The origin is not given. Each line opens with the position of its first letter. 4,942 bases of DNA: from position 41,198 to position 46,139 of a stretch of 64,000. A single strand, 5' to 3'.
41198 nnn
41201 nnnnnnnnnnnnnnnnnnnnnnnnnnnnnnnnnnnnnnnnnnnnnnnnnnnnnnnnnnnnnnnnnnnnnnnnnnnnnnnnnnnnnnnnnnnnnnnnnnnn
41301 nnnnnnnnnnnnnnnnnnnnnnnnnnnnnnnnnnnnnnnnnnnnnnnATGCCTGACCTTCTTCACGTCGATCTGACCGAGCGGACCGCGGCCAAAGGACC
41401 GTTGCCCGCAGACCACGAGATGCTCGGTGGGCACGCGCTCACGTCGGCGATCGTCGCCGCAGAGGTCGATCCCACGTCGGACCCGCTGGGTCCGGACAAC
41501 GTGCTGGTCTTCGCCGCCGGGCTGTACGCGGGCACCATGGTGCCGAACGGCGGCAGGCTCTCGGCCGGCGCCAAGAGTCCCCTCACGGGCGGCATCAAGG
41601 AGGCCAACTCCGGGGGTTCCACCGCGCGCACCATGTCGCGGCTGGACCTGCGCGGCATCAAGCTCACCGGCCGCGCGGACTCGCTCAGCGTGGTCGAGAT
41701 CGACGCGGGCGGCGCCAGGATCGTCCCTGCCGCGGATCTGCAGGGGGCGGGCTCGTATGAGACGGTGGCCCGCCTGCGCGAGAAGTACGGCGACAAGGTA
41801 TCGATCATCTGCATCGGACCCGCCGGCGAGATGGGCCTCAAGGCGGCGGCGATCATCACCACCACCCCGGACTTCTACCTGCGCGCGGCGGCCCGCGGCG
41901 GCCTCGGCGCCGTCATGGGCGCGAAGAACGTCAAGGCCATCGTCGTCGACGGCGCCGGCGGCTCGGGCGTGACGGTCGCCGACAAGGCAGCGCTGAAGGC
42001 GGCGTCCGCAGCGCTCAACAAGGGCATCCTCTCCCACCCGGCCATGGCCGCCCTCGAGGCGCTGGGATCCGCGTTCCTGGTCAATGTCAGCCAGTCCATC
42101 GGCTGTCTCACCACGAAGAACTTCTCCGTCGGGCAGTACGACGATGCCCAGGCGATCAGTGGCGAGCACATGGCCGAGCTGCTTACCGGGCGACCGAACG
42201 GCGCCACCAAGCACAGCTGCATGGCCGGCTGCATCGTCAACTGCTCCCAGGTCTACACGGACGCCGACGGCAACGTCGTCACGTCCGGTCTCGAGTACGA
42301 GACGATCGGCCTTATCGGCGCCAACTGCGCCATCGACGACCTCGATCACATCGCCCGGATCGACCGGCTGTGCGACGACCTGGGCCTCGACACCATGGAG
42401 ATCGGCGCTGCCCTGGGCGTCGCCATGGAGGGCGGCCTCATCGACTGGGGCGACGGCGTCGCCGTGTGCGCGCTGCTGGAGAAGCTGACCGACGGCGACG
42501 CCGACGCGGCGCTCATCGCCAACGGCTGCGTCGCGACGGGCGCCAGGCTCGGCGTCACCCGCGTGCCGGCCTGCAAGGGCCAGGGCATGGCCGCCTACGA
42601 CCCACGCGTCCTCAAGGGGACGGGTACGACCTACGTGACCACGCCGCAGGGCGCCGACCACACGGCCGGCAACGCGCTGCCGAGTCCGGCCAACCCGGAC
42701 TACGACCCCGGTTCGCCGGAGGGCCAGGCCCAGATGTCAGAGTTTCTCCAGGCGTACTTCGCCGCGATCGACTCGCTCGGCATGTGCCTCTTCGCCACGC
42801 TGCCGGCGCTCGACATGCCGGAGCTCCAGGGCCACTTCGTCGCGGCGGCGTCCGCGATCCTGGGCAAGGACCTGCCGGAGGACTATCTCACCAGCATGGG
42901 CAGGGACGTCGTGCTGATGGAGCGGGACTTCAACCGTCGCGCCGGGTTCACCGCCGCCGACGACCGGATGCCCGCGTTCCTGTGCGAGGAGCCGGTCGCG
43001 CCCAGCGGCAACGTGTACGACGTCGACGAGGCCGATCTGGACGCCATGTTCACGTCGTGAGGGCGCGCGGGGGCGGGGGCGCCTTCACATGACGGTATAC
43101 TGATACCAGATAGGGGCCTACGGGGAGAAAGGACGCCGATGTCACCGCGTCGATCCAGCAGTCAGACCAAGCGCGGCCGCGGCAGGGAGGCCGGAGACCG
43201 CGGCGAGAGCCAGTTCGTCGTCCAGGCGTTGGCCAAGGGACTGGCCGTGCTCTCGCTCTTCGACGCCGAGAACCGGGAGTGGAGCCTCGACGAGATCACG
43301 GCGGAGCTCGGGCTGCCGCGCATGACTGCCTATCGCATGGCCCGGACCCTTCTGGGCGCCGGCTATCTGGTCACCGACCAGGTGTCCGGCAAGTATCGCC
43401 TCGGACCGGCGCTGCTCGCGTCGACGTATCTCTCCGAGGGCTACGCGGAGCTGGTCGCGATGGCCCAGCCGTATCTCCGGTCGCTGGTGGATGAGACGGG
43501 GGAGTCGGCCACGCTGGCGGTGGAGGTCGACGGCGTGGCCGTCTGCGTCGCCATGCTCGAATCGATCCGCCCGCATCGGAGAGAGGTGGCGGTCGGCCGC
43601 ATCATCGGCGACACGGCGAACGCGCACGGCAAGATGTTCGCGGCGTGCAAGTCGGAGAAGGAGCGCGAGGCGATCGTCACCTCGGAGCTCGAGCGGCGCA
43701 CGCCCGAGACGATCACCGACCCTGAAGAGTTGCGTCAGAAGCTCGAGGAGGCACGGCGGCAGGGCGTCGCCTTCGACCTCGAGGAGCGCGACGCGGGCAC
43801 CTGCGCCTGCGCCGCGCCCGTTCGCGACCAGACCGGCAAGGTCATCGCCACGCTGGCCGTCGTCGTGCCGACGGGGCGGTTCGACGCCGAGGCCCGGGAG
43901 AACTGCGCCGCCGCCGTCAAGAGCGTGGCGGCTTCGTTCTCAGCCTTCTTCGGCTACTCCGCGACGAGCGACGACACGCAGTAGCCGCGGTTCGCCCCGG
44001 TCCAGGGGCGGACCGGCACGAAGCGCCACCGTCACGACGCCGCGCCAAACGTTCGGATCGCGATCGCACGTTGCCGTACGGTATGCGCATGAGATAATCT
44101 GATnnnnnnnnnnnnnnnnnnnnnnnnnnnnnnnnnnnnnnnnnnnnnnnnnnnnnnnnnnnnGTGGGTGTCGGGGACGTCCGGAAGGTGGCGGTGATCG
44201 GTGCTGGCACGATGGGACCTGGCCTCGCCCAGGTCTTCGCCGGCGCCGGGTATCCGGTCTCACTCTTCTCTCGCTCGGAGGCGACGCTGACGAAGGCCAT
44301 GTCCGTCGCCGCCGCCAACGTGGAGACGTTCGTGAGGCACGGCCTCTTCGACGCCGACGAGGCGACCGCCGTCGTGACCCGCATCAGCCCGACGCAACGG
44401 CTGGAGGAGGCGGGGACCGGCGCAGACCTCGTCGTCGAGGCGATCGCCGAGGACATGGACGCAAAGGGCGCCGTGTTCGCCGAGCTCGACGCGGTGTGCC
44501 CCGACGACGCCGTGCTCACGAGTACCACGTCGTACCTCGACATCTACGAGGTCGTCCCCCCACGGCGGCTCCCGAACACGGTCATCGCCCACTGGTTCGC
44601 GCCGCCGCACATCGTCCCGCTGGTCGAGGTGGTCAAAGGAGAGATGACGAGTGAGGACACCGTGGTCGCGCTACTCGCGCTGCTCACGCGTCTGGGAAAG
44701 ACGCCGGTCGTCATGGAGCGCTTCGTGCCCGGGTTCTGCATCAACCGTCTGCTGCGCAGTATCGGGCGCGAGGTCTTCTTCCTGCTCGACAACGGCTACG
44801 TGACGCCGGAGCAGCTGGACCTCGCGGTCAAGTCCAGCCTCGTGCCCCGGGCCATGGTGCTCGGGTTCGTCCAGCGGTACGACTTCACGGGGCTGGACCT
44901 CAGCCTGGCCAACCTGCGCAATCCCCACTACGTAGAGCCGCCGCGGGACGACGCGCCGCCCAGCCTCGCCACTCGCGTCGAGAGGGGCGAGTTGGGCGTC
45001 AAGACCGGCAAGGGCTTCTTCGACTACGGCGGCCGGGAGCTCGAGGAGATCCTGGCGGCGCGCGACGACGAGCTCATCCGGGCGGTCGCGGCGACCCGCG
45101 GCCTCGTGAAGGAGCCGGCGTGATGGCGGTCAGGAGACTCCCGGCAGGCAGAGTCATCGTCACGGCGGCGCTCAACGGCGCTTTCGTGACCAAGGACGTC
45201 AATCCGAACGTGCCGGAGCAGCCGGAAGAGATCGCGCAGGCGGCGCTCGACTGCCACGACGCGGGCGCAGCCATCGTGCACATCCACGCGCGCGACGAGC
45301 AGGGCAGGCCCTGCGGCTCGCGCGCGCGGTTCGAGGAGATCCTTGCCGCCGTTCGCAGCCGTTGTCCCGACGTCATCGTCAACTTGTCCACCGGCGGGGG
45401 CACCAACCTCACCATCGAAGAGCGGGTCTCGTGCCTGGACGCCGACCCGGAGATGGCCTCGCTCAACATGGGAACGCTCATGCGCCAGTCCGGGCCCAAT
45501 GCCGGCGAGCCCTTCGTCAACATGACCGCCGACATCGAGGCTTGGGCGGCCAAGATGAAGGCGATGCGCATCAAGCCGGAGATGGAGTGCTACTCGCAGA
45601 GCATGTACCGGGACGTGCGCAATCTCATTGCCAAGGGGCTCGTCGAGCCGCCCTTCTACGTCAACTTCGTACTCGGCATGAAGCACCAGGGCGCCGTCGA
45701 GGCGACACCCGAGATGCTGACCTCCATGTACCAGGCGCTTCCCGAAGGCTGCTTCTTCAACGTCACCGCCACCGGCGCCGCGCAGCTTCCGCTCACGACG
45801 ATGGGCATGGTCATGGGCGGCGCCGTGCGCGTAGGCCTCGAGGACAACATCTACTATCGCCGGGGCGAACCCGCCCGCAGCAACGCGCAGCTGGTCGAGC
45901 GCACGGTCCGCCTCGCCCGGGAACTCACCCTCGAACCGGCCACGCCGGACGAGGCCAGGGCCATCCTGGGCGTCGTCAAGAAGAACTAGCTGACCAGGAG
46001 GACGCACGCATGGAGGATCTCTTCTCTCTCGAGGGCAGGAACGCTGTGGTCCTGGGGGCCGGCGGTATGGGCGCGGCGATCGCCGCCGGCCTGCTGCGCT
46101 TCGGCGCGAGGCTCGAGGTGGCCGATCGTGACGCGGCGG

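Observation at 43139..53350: Apparently complete phloroglucinol-to-acetyl-CoA route downstream of the transhydroxylase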

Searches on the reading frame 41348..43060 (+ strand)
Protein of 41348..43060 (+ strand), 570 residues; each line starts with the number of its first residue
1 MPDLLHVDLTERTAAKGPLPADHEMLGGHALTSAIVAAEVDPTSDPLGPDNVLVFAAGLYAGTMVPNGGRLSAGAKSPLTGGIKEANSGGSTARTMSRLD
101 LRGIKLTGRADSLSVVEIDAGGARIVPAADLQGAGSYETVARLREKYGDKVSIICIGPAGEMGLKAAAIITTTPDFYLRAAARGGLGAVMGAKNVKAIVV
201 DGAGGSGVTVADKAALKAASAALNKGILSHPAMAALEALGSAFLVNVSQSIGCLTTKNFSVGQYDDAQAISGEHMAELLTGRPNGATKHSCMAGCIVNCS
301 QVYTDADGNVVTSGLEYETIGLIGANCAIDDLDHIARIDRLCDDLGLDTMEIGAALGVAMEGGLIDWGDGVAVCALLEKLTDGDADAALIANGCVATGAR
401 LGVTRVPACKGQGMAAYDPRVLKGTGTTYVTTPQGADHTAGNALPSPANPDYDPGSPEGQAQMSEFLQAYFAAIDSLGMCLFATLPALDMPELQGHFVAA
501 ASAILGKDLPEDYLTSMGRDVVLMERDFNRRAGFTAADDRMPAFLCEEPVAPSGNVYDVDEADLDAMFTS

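Call 5: search_protein_families(library=pfam, proteins=[window:41348-43060:+])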
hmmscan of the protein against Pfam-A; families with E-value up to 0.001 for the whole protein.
window:41348-43060:+ (570 aa): 2 families
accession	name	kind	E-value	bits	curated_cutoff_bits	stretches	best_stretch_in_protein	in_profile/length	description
PF01314.23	AFOR_C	-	2.1e-66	225.1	27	1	221-555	4-352/385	Aldehyde ferredoxin oxidoreductase, domains 2 & 3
PF02730.20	AFOR_N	-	5.7e-61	206.2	29.8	1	4-202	3-198/199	Aldehyde ferredoxin oxidoreductase, N-terminal domain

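Call 17: search_protein_families(library=ncbifam, proteins=[window:41348-43060:+], max_evalue=0.00001)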
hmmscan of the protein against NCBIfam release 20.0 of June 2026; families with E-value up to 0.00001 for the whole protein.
window:41348-43060:+ (570 aa): 2 families
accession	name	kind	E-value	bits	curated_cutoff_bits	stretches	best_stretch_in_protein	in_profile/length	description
NF007354.0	PRK09849.1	equivalog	8.2e-26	90.8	868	1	4-223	12-226/703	aldehyde ferredoxin oxidoreductase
NF040818.1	GAPOR_Arch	equivalog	9.2e-06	24.2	1300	0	45-125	46-125/654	glyceraldehyde-3-phosphate:ferredoxin oxidoreductase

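Call 54: search_solved_structures(query=window:41348-43060:+, max_evalue=0.00001, show_alignments=0)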
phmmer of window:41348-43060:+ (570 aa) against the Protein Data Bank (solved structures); distinct sequences matched with E-value up to 0.00001: 9.
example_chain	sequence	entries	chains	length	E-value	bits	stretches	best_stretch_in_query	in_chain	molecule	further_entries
9mqx_D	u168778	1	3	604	8.9e-77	262.1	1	4-553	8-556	Aldehyde:ferredoxin oxidoreductase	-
1aor_A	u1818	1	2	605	5.8e-65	223.1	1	25-553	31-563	ALDEHYDE FERREDOXIN OXIDOREDUCTASE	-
9g7j_A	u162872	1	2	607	1.1e-63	218.9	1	4-555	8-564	Aldehyde ferredoxin oxidoreductase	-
8c0z_A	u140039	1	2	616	2.7e-63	217.6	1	4-553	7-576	Aldehyde:ferredoxin oxidoreductase,tungsten-containing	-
9q1t_A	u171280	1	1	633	2e-58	201.5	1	39-553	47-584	Tungsten-dependent aldehyde oxidoreductase WOR83 from Haloferax volcanii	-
1b25_A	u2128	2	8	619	7.7e-49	169.9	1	17-439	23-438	PROTEIN (FORMALDEHYDE FERREDOXIN OXIDOREDUCTASE) | FORMALDEHYDE FERREDOXIN OXIDOREDUCTASE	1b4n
6x6u_A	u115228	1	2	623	4.8e-19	71.5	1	4-447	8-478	Formaldehyde:ferredoxin oxidoreductase wor5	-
6x1o_A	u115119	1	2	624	4.9e-19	71.5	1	4-447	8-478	Formaldehyde:ferredoxin oxidoreductase wor5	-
4z3w_A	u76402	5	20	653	2.7e-17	65.7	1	5-203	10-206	Benzoyl-CoA reductase, putative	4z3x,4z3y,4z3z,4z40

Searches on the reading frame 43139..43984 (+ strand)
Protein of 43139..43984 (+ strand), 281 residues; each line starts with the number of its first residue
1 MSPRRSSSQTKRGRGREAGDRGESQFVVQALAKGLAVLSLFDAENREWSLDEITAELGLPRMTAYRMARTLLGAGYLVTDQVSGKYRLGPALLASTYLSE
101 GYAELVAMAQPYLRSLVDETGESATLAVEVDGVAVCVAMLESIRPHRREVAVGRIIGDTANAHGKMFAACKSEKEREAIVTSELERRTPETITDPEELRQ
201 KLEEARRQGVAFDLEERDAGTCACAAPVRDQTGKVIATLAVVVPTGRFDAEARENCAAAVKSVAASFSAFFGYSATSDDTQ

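Call 4: search_protein_families(library=pfam, proteins=[window:43139-43984:+])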
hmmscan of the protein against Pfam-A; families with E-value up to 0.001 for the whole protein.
window:43139-43984:+ (281 aa): 2 families
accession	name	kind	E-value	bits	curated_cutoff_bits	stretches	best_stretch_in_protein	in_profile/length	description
PF01614.24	IclR_C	-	6.5e-36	123.9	24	1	103-268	7-173/174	Bacterial transcriptional regulator IclR C-terminal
PF09339.16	HTH_IclR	-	7.3e-13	48.5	22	1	30-80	1-51/52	IclR helix-turn-helix domain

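Call 16: search_protein_families(library=ncbifam, proteins=[window:43139-43984:+], max_evalue=0.00001)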
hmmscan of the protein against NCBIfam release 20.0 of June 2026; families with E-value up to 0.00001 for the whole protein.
window:43139-43984:+ (281 aa): 8 families
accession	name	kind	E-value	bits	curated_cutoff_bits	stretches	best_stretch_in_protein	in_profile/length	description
TIGR02431.1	pcaR_pcaU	subfamily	4.8e-42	144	284.75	1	27-252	4-228/248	beta-ketoadipate pathway transcriptional regulators, PcaR/PcaU/PobR family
NF045644.1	TransRegBhcR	equivalog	2.6e-40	138.4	350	1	9-270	4-264/267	HTH-type transcriptional regulator BhcR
NF011671.1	PRK15090.1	equivalog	1.7e-27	96.3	275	1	28-273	10-255/256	DNA-binding transcriptional regulator KdgR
NF007548.0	PRK10163.1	equivalog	3.5e-23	82.1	406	1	12-273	5-267/271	HTH-type transcriptional repressor AllR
NF008601.2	PRK11569.1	equivalog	5.9e-23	81.4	380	1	9-262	6-263/276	glyoxylate bypass operon transcriptional repressor IclR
NF007339.0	PRK09834.1-1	equivalog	6.1e-10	38.8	299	1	25-264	17-259/271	DNA-binding transcriptional regulator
NF007341.0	PRK09834.1-3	equivalog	1.9e-09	37.1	269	1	28-243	7-229/274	DNA-binding transcriptional regulator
NF007342.0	PRK09834.1-4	equivalog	4.4e-09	35.7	251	1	27-265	10-250/263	DNA-binding transcriptional regulator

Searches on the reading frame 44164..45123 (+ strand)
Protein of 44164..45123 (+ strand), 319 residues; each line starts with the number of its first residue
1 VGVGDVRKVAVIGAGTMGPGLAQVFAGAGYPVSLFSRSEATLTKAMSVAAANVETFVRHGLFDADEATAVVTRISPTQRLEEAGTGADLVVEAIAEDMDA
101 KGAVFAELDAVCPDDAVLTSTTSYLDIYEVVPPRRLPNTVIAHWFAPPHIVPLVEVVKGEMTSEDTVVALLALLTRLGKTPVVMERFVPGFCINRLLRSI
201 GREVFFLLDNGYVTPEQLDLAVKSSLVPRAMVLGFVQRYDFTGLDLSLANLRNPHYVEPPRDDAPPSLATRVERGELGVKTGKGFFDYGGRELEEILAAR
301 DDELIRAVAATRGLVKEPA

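Call 4: search_protein_families(library=pfam, proteins=[window:44164-45123:+])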
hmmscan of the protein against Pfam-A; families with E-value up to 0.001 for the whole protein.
window:44164-45123:+ (319 aa): 5 families
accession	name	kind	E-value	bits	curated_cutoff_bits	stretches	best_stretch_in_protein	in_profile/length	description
PF02737.24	3HCDH_N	-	3.2e-52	177.5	22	1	8-185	1-178/180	3-hydroxyacyl-CoA dehydrogenase, NAD binding domain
PF00725.27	3HCDH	-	1.6e-13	51.4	22.1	1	190-288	1-97/97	3-hydroxyacyl-CoA dehydrogenase, C-terminal domain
PF03446.21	NAD_binding_2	-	1e-06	29.3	21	1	8-123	1-95/161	NAD binding domain of 6-phosphogluconate dehydrogenase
PF01210.29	NAD_Gly3P_dh_N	-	1.6e-06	28.6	23.1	1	8-118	1-99/158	NAD-dependent glycerol-3-phosphate dehydrogenase N-terminus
PF03807.23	F420_oxidored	-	0.0005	21.1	21.6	0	8-55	1-50/94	NADP oxidoreductase coenzyme F420-dependent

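Call 16: search_protein_families(library=ncbifam, proteins=[window:44164-45123:+], max_evalue=0.00001)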
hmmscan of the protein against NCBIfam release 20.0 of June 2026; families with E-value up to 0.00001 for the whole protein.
window:44164-45123:+ (319 aa): 19 families
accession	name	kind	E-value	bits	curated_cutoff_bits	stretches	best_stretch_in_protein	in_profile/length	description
NF042925.1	FHMPC_DH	equivalog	4.1e-57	193.8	500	1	8-305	2-297/304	5-formyl-3-hydroxy-2-methylpyridine 4-carboxylate 5-dehydrogenase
NF006124.0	PRK08268.1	subfamily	5.5e-56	190.6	508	1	6-291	7-290/507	3-hydroxyacyl-CoA dehydrogenase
NF006722.0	PRK09260.1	equivalog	1e-52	179.2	429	1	6-292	2-285/289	3-hydroxyacyl-CoA dehydrogenase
NF004474.0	PRK05808.1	subfamily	5.7e-51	173.5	408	1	6-288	3-282/283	3-hydroxybutyryl-CoA dehydrogenase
NF004783.0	PRK06129.1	equivalog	2.1e-50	171.9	347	1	7-236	3-233/315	3-hydroxyacyl-CoA dehydrogenase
NF006125.0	PRK08269.1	equivalog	3.3e-48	164.4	427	1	6-308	5-316/334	3-hydroxybutyryl-CoA dehydrogenase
TIGR02279.1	PaaC-3OHAcCoADH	equivalog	1.5e-47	162.6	669.4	1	6-291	5-288/503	3-hydroxyacyl-CoA dehydrogenase PaaH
NF005715.0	PRK07530.1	equivalog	3e-44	151.6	420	1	5-291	3-286/292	3-hydroxybutyryl-CoA dehydrogenase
NF005875.0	PRK07819.1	subfamily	6.3e-41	140.7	319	1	5-288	4-286/287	3-hydroxybutyryl-CoA dehydrogenase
NF004699.0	PRK06035.1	equivalog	1.1e-40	139.6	500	1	5-290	2-292/294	3-hydroxyacyl-CoA dehydrogenase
NF008727.0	PRK11730.1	equivalog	1.6e-40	139.2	870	1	5-289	312-593/717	fatty acid oxidation complex subunit alpha FadB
NF008363.0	PRK11154.1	equivalog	4e-37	127.7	869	1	5-291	308-589/708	fatty acid oxidation complex subunit alpha FadJ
NF006143.0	PRK08293.1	equivalog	2.1e-35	122.5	312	1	5-289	3-288/291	3-hydroxyacyl-CoA dehydrogenase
TIGR02437.1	FadB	equivalog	3e-34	118.4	933.55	1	5-211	312-517/714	fatty acid oxidation complex subunit alpha FadB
TIGR02440.1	FadJ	equivalog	3e-32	111.7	968.45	1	5-291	303-584/699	fatty acid oxidation complex subunit alpha FadJ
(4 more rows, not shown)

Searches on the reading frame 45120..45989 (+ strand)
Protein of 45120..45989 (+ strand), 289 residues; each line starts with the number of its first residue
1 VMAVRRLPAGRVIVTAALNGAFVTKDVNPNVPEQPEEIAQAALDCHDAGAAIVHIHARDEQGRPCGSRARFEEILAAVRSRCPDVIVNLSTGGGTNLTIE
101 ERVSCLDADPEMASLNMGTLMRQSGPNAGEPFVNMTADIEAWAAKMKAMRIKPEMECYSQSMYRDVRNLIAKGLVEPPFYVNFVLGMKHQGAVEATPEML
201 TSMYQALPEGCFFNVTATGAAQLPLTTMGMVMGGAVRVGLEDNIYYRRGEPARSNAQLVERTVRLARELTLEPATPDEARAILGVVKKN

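Call 4: search_protein_families(library=pfam, proteins=[window:45120-45989:+])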
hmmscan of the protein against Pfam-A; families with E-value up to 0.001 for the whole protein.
window:45120-45989:+ (289 aa): 1 family
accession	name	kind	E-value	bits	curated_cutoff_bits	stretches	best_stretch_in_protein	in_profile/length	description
PF05853.18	BKACE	-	3.7e-94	315.5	24.8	1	12-284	2-273/274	beta-keto acid cleavage enzyme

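Call 15: search_solved_structures(query=window:45120-45989:+, max_evalue=0.001, show_alignments=2)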
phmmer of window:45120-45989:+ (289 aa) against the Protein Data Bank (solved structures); distinct sequences matched with E-value up to 0.001: 13.
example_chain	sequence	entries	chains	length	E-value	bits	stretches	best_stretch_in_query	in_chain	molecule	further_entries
2y7d_A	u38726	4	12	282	6.1e-55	190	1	12-285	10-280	3-KETO-5-AMINOHEXANOATE CLEAVAGE ENZYME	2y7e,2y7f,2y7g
3lot_A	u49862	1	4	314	2.1e-47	165.2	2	132-286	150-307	uncharacterized protein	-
3e02_A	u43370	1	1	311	4.3e-46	160.9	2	134-284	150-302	uncharacterized protein DUF849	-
3e49_A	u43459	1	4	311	3.5e-44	154.7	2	10-120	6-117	uncharacterized protein DUF849 with a TIM barrel fold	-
8rip_A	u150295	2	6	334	3.3e-40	141.6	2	9-120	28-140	3-keto-5-aminohexanoate cleavage protein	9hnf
8rio_A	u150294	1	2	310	3.8e-40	141.5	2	10-120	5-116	3-keto-5-aminohexanoate cleavage protein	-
9zsc_A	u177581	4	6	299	7.8e-37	130.6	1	10-283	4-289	3-keto-5-aminohexanoate cleavage protein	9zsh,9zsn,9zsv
3c6c_A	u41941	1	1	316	6.7e-35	124.2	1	10-286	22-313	3-keto-5-aminohexanoate cleavage enzyme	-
3chv_A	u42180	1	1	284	6.9e-34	120.9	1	12-285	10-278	Prokaryotic domain of unknown function (DUF849) with a TIM barrel fold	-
3fa5_A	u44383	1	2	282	6e-33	117.9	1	8-285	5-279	protein of unknown function (DUF849)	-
3no5_A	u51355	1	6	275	7.3e-32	114.3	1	13-284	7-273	Uncharacterized protein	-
5zmu_A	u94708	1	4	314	7.4e-21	78.2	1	11-285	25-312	Cis-epoxysuccinate hydrolase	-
5zmy_A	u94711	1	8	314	1.7e-20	77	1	11-285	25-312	Cis-epoxysuccinate hydrolase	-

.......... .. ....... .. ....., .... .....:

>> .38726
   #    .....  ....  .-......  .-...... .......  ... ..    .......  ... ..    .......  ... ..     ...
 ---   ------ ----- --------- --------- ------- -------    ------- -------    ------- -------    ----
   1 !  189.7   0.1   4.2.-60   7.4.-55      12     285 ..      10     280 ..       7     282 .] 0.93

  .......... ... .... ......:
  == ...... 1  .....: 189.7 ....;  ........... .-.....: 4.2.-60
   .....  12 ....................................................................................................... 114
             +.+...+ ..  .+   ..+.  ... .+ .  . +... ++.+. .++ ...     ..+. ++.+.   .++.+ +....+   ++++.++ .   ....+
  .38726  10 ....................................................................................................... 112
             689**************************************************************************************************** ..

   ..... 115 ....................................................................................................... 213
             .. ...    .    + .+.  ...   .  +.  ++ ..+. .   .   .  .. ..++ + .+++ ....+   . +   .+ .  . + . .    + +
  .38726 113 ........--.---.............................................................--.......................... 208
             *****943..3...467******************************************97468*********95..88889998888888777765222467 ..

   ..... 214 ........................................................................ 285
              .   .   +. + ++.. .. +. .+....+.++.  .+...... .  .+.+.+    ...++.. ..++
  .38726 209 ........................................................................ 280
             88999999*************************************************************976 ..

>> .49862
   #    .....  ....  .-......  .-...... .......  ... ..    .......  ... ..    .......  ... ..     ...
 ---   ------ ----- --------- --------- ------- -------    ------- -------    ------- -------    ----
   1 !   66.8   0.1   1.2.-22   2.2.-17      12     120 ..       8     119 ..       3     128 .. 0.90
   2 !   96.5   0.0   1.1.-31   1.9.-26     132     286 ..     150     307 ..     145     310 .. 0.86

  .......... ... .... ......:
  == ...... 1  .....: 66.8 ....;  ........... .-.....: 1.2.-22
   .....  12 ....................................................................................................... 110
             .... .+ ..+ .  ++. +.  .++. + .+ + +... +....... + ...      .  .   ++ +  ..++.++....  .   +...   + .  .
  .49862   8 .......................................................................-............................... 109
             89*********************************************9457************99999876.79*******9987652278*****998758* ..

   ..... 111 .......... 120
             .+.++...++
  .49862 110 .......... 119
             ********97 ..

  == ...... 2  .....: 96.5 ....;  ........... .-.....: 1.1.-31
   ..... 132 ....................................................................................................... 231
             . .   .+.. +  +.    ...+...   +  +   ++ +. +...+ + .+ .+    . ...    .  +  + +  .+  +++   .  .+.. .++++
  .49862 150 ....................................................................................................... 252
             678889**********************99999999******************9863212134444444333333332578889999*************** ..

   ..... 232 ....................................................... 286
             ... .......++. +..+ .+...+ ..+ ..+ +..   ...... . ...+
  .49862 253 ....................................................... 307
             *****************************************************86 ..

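Call 16: search_protein_families(library=ncbifam, proteins=[window:45120-45989:+], max_evalue=0.00001)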
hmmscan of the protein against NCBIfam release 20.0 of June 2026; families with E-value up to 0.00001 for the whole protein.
window:45120-45989:+ (289 aa): 4 families
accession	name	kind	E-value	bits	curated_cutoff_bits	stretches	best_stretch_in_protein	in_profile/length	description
NF052387.1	Lys_ferment_KCE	equivalog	8.2e-90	300.8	382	1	12-284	2-266/267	3-keto-5-aminohexanoate cleavage enzyme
NF053538.1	DixhxACActTsKce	equivalog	2.3e-64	217.4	430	2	131-285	146-302/310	3,5-dioxohexanoate:acetyl-CoA acetone transferase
NF052389.1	Lys_KAL_CLE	exception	2.8e-61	207.6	725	1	8-287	167-438/440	bifunctional 3-aminobutyryl-CoA ammonia lyase/3-keto-5-aminohexanoate cleavage enzyme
NF053568.1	3OXCoAcCUPNH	equivalog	1.1e-58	198.7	350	1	12-285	4-272/274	3-oxoadipate:acetyl-CoA acetyltransferase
